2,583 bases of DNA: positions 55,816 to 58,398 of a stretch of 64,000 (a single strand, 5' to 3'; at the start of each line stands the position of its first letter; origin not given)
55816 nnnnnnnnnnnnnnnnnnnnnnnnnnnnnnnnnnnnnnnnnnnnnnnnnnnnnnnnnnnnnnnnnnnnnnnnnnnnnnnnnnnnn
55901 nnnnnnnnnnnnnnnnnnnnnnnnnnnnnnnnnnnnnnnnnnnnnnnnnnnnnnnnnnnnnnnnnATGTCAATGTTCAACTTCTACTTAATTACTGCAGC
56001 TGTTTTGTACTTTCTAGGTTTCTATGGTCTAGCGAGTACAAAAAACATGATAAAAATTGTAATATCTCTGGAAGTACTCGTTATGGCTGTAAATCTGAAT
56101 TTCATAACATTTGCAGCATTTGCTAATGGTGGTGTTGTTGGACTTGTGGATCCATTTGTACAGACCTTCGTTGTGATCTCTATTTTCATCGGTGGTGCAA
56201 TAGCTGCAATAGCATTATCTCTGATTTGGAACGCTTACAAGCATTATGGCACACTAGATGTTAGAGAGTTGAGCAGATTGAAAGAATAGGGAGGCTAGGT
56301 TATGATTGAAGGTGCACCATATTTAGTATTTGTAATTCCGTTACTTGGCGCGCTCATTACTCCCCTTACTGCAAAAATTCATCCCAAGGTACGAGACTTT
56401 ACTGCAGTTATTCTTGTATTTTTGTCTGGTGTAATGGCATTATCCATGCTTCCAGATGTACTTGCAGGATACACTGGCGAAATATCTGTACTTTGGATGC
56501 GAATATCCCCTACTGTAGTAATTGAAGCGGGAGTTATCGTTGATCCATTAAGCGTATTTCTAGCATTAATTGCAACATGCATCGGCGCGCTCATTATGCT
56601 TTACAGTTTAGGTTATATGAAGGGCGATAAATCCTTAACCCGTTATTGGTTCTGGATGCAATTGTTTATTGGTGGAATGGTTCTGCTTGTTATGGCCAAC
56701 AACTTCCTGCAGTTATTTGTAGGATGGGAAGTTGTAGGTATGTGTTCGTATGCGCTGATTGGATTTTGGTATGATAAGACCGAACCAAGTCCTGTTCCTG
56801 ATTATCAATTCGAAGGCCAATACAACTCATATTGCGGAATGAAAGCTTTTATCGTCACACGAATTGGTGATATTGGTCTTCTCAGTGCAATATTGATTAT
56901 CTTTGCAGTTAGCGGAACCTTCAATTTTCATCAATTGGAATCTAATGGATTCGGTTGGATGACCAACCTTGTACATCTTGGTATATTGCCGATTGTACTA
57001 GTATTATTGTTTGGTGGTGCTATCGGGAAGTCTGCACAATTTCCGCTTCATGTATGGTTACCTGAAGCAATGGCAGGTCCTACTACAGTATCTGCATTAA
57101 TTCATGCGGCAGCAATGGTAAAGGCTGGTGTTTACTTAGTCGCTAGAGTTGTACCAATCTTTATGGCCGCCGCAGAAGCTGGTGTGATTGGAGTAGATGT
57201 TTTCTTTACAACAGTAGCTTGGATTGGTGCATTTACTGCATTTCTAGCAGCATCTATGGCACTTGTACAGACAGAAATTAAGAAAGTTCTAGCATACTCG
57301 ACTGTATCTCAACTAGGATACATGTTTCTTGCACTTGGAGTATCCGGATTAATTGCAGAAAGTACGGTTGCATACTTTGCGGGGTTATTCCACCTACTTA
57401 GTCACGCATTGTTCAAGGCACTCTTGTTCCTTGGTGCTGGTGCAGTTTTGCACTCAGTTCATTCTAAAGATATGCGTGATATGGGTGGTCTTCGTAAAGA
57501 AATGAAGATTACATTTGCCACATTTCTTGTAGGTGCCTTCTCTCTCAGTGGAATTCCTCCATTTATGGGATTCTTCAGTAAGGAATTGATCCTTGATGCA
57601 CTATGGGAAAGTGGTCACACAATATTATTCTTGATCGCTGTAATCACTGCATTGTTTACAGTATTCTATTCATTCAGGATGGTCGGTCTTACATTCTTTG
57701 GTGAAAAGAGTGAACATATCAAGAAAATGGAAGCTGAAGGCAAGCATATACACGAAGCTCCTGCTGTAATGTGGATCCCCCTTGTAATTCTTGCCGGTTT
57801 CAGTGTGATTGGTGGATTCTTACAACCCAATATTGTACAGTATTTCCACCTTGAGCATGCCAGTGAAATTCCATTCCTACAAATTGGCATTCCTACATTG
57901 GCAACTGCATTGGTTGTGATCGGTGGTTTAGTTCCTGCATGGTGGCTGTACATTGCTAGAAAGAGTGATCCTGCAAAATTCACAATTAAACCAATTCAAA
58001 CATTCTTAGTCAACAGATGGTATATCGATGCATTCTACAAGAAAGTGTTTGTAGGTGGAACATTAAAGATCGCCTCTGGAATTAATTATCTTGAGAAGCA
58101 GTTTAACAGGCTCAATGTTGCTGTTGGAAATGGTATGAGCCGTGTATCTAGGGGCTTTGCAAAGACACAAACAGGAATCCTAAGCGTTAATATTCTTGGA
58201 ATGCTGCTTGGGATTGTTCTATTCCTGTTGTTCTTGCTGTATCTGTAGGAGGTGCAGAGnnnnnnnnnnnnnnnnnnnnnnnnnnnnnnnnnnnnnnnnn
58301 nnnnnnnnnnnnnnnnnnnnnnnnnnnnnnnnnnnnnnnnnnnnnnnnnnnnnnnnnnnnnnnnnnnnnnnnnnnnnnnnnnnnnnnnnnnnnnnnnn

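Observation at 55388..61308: Detached Mrp/Mbh-type antiporter module (J-like halves, K, L, M, N) that complements the D-less module 27 kb away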

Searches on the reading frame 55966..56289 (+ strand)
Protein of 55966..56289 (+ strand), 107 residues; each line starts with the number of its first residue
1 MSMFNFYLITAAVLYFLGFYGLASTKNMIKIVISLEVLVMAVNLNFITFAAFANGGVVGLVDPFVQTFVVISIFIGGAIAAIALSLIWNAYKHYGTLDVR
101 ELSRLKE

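Call 5: search_protein_families(library=pfam, proteins=[window:55966-56289:+], max_evalue=0.01)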
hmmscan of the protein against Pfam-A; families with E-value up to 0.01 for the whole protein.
window:55966-56289:+ (107 aa): 1 family
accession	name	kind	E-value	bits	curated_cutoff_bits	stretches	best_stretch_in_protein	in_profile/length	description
PF00420.29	Oxidored_q2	-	2.3e-22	79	26.1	1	7-106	2-94/95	NADH-ubiquinone/plastoquinone oxidoreductase chain 4L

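Call 46: search_protein_families(library=ncbifam, proteins=[window:55966-56289:+], max_evalue=0.001)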
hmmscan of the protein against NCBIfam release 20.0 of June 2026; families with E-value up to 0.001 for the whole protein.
window:55966-56289:+ (107 aa): 18 families
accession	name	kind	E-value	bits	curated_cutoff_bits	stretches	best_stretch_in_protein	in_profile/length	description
NF006250.0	PRK08388.1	equivalog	6.1e-17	62.2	137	1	3-106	1-118/119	putative monovalent cation/H+ antiporter subunit C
NF004322.0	PRK05715.1-4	equivalog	4.6e-15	55.5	128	1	4-106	6-103/104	NADH-quinone oxidoreductase subunit NuoK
NF009304.0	PRK12661.1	equivalog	7.1e-15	55.3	152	1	53-107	86-140/140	putative monovalent cation/H+ antiporter subunit C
NF040614.1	F420_dehyd_FpoK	exception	1.7e-13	50.8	145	1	5-105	3-96/98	F420H2 dehydrogenase subunit FpoK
NF004320.0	PRK05715.1-2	equivalog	1.7e-13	50.4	57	1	5-106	4-98/99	NADH-quinone oxidoreductase subunit NuoK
NF004323.0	PRK05715.1-5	equivalog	1.1e-12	48.1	89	1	4-106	5-101/102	NADH-quinone oxidoreductase subunit NuoK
NF004321.0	PRK05715.1-3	equivalog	6.8e-11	42.3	91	1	4-106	4-100/101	NADH-quinone oxidoreductase subunit NuoK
NF005621.0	PRK07375.1-6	equivalog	9.7e-11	41.6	126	1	7-105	10-116/120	putative monovalent cation/H+ antiporter subunit C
NF004319.0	PRK05715.1-1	equivalog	4.4e-10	39.7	101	1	5-106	5-99/100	NADH-quinone oxidoreductase subunit NuoK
NF005618.0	PRK07375.1-3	equivalog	3e-09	37.1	107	1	7-60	8-59/119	putative monovalent cation/H+ antiporter subunit C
NF009303.0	PRK12660.1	subfamily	1.5e-07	31.3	132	1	8-102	6-107/114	putative monovalent cation/H+ antiporter subunit C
NF005619.0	PRK07375.1-4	equivalog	2.4e-07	31.1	145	1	8-102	6-107/111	Na+/H+ antiporter subunit C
TIGR00941.1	2a6301s03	subfamily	3.9e-07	30.6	161.2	1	12-99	10-103/104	multicomponent Na+:H+ antiporter, MnhC subunit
NF005620.0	PRK07375.1-5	equivalog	5.3e-07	29.7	91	1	13-104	10-109/113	putative monovalent cation/H+ antiporter subunit C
NF006372.0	PRK08600.1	equivalog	5.6e-07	29.6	127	1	9-102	7-106/113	Na(+)/H(+) antiporter subunit C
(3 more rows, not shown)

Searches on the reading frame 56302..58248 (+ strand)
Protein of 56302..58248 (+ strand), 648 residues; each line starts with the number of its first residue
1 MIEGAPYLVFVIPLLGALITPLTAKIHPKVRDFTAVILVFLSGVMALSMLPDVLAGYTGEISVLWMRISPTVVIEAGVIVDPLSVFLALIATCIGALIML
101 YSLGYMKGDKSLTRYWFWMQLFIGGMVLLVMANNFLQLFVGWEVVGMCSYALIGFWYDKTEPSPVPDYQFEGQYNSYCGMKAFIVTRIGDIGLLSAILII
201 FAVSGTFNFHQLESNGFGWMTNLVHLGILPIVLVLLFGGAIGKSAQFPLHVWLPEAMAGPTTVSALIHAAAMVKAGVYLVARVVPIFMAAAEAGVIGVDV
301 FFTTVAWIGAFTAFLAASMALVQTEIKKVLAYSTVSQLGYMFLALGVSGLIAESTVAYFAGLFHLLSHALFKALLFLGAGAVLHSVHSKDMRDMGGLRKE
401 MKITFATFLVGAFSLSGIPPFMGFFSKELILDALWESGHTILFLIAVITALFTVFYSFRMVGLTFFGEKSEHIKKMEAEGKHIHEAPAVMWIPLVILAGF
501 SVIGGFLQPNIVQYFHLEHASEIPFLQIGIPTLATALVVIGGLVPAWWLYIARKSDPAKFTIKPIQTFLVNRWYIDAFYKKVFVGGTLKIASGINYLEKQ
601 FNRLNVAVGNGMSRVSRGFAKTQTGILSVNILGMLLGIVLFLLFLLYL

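Call 5: search_protein_families(library=pfam, proteins=[window:56302-58248:+], max_evalue=0.01)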
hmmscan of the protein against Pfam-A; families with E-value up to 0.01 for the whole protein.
window:56302-58248:+ (648 aa): 3 families
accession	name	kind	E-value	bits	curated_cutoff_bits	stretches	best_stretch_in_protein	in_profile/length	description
PF00361.26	Proton_antipo_M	-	1.4e-72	244.8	21.5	1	132-453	1-294/294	NADH:quinone oxidoreductase/Mrp antiporter, TM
PF00662.26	Proton_antipo_N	-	5.7e-13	49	24.5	1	65-115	1-50/51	NADH-Ubiquinone oxidoreductase (complex I), chain 5 N-terminus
PF01010.25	Proton_antipo_C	-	0.003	17.6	26.8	0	561-594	206-239/243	NADH-dehyrogenase subunit F, TMs, (complex I) C-terminus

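Call 12: find_encoding_contigs(protein=window:56302-58248:+, flank=10000, max_places=6)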
Protein window:56302-58248:+ (648 aa): no gene with exactly this product is on record in the collection.

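Call 13: search_solved_structures(query=window:56302-58248:+, max_evalue=1e-10)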
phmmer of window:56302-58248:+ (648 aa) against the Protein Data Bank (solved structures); distinct sequences matched with E-value up to 1e-10: 66 (the best 60 are shown).
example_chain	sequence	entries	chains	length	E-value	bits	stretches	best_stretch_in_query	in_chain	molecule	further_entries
6hum_F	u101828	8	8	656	1.9e-109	370.6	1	7-644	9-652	NADH dehydrogenase subunit 5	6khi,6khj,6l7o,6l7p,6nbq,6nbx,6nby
8qby_L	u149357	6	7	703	5.7e-92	312.9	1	9-507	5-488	NADH dehydrogenase subunit L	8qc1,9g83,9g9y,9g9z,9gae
3rko_L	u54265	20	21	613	7.5e-87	295.9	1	11-647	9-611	NADH-QUINONE OXIDOREDUCTASE SUBUNIT L | Proton-translocating NADH-quinone oxidoreductase, chain L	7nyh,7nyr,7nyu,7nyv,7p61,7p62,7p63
8e9g_L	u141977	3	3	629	9.7e-87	295.6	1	65-645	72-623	NADH-quinone oxidoreductase, L subunit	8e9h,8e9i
7z7r_L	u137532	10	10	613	1.5e-86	294.9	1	11-647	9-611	NADH dehydrogenase subunit L | NADH-quinone oxidoreductase subunit L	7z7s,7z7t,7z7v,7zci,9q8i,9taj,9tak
7eu3_F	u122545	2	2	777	7e-85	289.4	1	14-475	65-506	NAD(P)H-quinone oxidoreductase subunit F | NADH-plastoquinone oxidoreductase subunit 5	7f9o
4he8_L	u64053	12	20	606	1.8e-84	288.1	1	74-642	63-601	NADH-quinone oxidoreductase subunit 12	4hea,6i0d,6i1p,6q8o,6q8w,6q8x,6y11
7a23_a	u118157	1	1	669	5.3e-83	283.2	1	9-645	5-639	Nad5m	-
7aqq_L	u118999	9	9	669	6.8e-83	282.9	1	9-645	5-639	NADH-ubiquinone oxidoreductase chain 5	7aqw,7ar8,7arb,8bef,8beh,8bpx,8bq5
7ar7_L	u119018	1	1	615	7.4e-83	282.8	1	9-510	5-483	NADH-ubiquinone oxidoreductase chain 5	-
9grx_F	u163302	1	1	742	1.8e-81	278.1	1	6-471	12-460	NAD(P)H-quinone oxidoreductase subunit 5, chloroplastic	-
7wff_F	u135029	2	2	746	1.2e-80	275.5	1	7-471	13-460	NAD(P)H-quinone oxidoreductase subunit 5, chloroplastic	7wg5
8e73_5M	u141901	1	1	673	1.5e-80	275.1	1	38-645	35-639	Nad5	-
6z16_A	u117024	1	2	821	4.9e-70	240.4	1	13-513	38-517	Multisubunit Na+/H+ antiporter, A subunit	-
7zm7_5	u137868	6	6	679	7.1e-65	223.3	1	9-512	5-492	NADH-ubiquinone oxidoreductase chain 5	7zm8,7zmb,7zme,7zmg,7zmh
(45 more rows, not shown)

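Call 14: find_homologous_proteins(query=window:56302-58248:+, max_evalue=1e-50)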
Query window:56302-58248:+ (648 aa): 7998 proteins with E <= 1e-50 among 8000 candidates; the best 120 are listed.
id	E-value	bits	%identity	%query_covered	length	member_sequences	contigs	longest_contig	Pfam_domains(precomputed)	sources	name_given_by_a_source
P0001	0.0e+0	1366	96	100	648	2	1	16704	PF00662.27,PF00361.26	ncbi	-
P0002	0.0e+0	1348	94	98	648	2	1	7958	PF00662.27,PF00361.26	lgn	-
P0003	0.0e+0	1285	89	98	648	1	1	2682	PF00662.27,PF00361.26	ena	-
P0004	1.9e-220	752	56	100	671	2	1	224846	PF00662.27,PF00361.26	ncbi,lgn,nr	ncbi:MAG: Fpo dehydrogenase subunit L [Candidatus Thorarchaeota archaeon]|nr:MAG: Fpo dehydrogenase 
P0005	3.4e-217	742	56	99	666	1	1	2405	PF00662.27,PF00361.26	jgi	jgi:NADH-quinone oxidoreductase subunit L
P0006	6.2e-217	741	57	97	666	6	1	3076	PF00662.27,PF00361.26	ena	-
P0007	1.4e-215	736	56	97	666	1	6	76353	PF00662.27,PF00361.26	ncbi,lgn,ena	-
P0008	2.0e-215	736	56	99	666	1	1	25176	PF00662.27,PF00361.26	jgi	-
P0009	4.2e-215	735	56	99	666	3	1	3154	PF00662.27,PF00361.26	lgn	-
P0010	1.3e-214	733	56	97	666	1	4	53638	PF00662.27,PF00361.26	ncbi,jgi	jgi:NADH-quinone oxidoreductase subunit L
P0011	2.0e-214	732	55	100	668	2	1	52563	PF00662.27,PF00361.26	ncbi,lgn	-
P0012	2.8e-214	732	55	99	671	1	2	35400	PF00662.27,PF00361.26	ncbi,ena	-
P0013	3.1e-214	732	54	100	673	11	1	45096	PF00662.27,PF00361.26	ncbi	ncbi:MAG: NADH-quinone oxidoreductase subunit 5 family protein [Candidatus Thorarchaeota archaeon]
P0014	4.9e-214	731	56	99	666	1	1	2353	PF00662.27,PF00361.26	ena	-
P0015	6.1e-214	731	56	99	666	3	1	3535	PF00662.27,PF00361.26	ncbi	-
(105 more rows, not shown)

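Call 15: find_encoding_contigs(protein=P0001, flank=10000, max_places=3)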
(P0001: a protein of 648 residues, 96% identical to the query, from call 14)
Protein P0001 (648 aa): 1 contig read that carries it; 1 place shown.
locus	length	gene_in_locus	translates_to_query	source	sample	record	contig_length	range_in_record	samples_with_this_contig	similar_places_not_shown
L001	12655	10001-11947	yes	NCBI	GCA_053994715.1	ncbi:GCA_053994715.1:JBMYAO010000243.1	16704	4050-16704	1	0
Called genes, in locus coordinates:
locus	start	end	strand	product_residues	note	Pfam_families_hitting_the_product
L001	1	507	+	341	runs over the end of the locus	PF17125:Methyltr_RsmF_N, PF22458:RsmF-B_ferredox, PF01189:Methyltr_RsmB-F, PF01728:FtsJ (weak)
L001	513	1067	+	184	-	PF17833:pre-PUA_NIP7 (weak), PF03657:UPF0113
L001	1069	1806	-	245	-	PF09754:PAC2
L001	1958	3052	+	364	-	PF04055:Radical_SAM, PF13353:Fer4_12 (weak)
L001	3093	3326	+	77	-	PF01455:HupF_HypC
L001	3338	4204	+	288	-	PF00483:NTP_transferase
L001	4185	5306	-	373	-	PF13439:Glyco_transf_4, PF13477:Glyco_trans_4_2 (weak), PF13579:Glyco_trans_4_4, PF20706:GT4-conflict (weak), PF00534:Glycos_transf_1, PF13692:Glyco_trans_1_4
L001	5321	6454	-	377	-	PF13439:Glyco_transf_4, PF13579:Glyco_trans_4_4, PF00534:Glycos_transf_1, PF20706:GT4-conflict (weak), PF13692:Glyco_trans_1_4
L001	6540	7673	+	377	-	PF00534:Glycos_transf_1, PF13692:Glyco_trans_1_4, PF13524:Glyco_trans_1_2 (weak)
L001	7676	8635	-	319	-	PF00535:Glycos_transf_2, PF10111:Glyco_tranf_2_2, PF13641:Glyco_tranf_2_3, PF13632:Glyco_trans_2_3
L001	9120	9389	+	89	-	-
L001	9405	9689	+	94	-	-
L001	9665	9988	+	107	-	PF00420:Oxidored_q2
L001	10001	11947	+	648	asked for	PF00662:Proton_antipo_N, PF00361:Proton_antipo_M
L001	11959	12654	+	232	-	?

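Call 16: find_encoding_contigs(protein=P0004, flank=10000, max_places=3)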
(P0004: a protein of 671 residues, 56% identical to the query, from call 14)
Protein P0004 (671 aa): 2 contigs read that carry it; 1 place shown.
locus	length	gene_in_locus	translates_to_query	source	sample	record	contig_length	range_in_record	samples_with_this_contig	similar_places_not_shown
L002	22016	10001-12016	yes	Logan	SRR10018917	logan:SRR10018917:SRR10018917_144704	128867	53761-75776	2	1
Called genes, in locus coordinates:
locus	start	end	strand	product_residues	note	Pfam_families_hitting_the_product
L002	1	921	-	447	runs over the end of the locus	PF03721:UDPG_MGDP_dh_N, PF00984:UDPG_MGDP_dh, PF03720:UDPG_MGDP_dh_C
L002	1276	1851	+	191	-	-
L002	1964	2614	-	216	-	PF02585:PIG-L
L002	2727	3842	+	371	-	PF00132:Hexapep (weak)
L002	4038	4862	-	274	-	PF12838:Fer4_7 (faint), PF14697:Fer4_21, PF25160:LdpA_Fe-S-bd (weak), PF00037:Fer4 (weak)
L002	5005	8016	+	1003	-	PF03699:UPF0182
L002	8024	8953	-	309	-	PF01073:3Beta_HSD, PF01370:Epimerase, PF02719:Polysacc_synt_2, PF04321:RmlD_sub_bind, PF13460:NAD_binding_10, PF16363:GDP_Man_Dehyd, PF07993:NAD_binding_4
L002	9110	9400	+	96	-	-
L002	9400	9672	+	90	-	-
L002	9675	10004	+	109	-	PF00420:Oxidored_q2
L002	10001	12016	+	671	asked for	PF00662:Proton_antipo_N, PF00361:Proton_antipo_M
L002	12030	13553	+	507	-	PF00361:Proton_antipo_M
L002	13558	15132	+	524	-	PF00662:Proton_antipo_N (weak), PF10125:NADHdeh_related (weak), PF00361:Proton_antipo_M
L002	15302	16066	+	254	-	PF01925:TauE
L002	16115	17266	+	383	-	PF14306:PUA_2, PF01747:ATP-sulfurylase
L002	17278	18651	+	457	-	PF01663:Phosphodiest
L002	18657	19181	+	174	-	PF01583:APS_kinase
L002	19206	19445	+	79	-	-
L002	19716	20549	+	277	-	PF00459:Inositol_P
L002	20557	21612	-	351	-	PF27245:AF_0692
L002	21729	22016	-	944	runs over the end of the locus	PF23355:IFT52_GIFT (weak), PF14258:DUF4350 (weak)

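Call 45: search_protein_families(library=pfam, proteins=[L002:9400-9672:+, L001:9405-9689:+, L002:9110-9400:+], max_evalue=10)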
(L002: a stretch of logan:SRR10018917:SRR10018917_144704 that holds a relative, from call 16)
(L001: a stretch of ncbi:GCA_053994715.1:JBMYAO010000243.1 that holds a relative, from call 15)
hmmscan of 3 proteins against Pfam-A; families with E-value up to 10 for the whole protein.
L002:9400-9672:+ (90 aa): 0 families

L001:9405-9689:+ (94 aa): 0 families

L002:9110-9400:+ (96 aa): 4 families
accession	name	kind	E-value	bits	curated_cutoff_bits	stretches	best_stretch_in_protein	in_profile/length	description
PF00499.25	Oxidored_q3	-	5e-05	23.5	33.2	1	23-87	4-69/146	NADH-ubiquinone/plastoquinone oxidoreductase chain 6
PF24124.1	YphA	-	0.0032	17.6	28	1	9-74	54-119/198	YphA-like integral membrane protein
PF03032.20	FSAP_sig_propep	-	0.041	14.3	27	1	68-93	8-33/46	Frog skin active peptide family signal and propeptide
PF13244.11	MbhD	-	0.14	12.8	27.2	1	15-76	1-62/67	MBH, subunit D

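Call 46: search_protein_families(library=ncbifam, proteins=[window:56302-58248:+], max_evalue=0.001)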
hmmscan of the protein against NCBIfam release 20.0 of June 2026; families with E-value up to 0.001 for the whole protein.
window:56302-58248:+ (648 aa): 75 families (the best 25 are shown)
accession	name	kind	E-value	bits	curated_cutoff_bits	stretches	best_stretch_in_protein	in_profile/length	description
NF005141.0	PRK06590.1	equivalog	1.1e-173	579.5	556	1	7-646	6-610/615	NADH-quinone oxidoreductase subunit L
TIGR01974.1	NDH_I_L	subfamily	1.3e-167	559.5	407.5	1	8-645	5-629/630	NADH-quinone oxidoreductase subunit L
NF005626.0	PRK07376.1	equivalog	3.2e-128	428.9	963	2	6-476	8-465/675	NAD(P)H-quinone oxidoreductase subunit 5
NF040617.1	F420_dehyd_FpoL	exception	1.2e-111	374.5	1050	1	8-534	5-526/669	F420H2 dehydrogenase subunit FpoL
NF009287.0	PRK12647.1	equivalog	6e-101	339.2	937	1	8-514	5-472/773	putative monovalent cation/H+ antiporter subunit A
NF009289.0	PRK12649.1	equivalog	1.1e-96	325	1117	1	9-507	10-484/789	putative monovalent cation/H+ antiporter subunit A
NF009288.0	PRK12648.1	equivalog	2.9e-95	320.2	1104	1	8-521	5-483/954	monovalent cation/H+ antiporter subunit A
NF009285.0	PRK12645.1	equivalog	5e-93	312.8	1028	1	8-521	6-505/804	Na+/H+ antiporter subunit A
NF009290.0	PRK12650.1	equivalog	3.6e-89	299.9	980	1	11-507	8-471/966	DUF4040 family protein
NF005097.0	PRK06525.1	equivalog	8.6e-87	291.8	430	1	9-511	8-478/480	hydrogenase 4 subunit D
TIGR00940.1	2a6301s01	subfamily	3.1e-85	287.1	920.45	1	9-521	4-501/793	monovalent cation:proton antiporter subunit A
NF009284.0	PRK12644.1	equivalog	1.9e-80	271.2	962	1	9-547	4-505/975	Na+/H+ antiporter subunit A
NF009286.0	PRK12646.1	equivalog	2.3e-77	261.2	1063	1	11-513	10-497/800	DUF4040 family protein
NF006240.0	PRK08376.1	subfamily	7e-71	239.7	662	1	4-515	5-499/521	putative monovalent cation/H+ antiporter subunit D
NF005633.0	PRK07390.1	subfamily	2e-68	231.5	676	1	23-647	31-608/613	NAD(P)H-quinone oxidoreductase subunit F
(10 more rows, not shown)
